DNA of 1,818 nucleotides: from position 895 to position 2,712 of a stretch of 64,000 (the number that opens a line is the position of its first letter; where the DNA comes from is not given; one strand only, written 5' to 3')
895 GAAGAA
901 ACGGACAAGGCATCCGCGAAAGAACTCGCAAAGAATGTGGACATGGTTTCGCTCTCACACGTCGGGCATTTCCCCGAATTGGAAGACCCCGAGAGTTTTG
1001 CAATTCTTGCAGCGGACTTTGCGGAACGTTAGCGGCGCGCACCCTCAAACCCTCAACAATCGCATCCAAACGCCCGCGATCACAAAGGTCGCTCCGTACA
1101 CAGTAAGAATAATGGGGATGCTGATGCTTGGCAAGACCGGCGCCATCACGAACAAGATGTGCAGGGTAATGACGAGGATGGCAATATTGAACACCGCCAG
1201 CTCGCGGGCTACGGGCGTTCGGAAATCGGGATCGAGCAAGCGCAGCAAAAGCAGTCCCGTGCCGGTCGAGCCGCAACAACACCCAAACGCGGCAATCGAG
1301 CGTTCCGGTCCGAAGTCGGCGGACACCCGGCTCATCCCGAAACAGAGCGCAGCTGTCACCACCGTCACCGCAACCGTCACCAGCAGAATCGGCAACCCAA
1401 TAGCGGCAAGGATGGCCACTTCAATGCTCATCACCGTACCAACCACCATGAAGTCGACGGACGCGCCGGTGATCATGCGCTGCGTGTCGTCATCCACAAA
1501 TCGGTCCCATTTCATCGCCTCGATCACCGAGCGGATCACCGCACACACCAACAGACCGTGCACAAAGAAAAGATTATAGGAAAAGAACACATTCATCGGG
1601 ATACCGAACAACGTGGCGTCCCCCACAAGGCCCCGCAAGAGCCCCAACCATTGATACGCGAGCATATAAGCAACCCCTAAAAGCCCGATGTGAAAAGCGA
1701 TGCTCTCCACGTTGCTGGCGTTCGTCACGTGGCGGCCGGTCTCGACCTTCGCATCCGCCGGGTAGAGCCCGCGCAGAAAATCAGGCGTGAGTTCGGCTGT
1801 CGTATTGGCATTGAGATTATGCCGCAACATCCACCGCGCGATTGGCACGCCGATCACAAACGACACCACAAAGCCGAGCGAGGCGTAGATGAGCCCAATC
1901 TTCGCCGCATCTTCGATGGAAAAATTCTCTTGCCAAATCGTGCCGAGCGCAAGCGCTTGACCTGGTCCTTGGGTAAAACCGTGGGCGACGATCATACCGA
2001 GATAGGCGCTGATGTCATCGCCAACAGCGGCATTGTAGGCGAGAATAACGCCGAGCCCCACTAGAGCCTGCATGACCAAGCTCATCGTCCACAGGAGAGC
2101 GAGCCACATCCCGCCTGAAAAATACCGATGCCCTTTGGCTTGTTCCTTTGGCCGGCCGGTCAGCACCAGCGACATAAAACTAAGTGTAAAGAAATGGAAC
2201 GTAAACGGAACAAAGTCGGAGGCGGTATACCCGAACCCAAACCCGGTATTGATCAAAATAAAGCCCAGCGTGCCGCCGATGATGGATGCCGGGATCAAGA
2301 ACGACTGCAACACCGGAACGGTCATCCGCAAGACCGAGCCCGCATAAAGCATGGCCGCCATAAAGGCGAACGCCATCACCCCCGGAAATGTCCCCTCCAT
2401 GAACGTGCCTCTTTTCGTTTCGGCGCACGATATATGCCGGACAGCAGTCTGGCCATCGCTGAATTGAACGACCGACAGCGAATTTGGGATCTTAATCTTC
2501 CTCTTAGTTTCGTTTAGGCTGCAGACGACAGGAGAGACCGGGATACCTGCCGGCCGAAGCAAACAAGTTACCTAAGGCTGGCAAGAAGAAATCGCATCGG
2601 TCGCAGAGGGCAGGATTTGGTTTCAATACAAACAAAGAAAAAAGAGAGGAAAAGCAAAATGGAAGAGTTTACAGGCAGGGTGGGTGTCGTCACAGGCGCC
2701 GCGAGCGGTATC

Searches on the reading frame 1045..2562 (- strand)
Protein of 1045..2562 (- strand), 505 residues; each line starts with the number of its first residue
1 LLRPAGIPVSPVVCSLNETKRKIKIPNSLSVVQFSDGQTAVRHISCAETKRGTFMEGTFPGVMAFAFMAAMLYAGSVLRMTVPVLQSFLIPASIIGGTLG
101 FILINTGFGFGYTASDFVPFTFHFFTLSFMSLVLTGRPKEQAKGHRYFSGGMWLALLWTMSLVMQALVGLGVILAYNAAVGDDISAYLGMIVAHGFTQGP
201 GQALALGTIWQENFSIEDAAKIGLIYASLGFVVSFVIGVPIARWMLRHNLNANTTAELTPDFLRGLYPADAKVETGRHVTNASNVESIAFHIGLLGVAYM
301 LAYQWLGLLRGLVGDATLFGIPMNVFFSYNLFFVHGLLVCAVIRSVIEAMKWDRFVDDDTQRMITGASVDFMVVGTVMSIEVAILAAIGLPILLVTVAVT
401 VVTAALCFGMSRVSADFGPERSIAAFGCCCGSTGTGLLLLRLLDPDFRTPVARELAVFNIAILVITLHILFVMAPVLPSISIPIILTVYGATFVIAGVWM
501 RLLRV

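Call 8: search_protein_families(library=pfam, proteins=[window:1045-2562:-], max_evalue=0.00001)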
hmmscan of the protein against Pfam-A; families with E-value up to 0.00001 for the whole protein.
window:1045-2562:- (505 aa): 1 family
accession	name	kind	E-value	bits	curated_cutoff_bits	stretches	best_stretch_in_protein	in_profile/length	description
PF03616.19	Glt_symporter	-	1.4e-18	67.2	26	1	64-407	8-323/368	Sodium/glutamate symporter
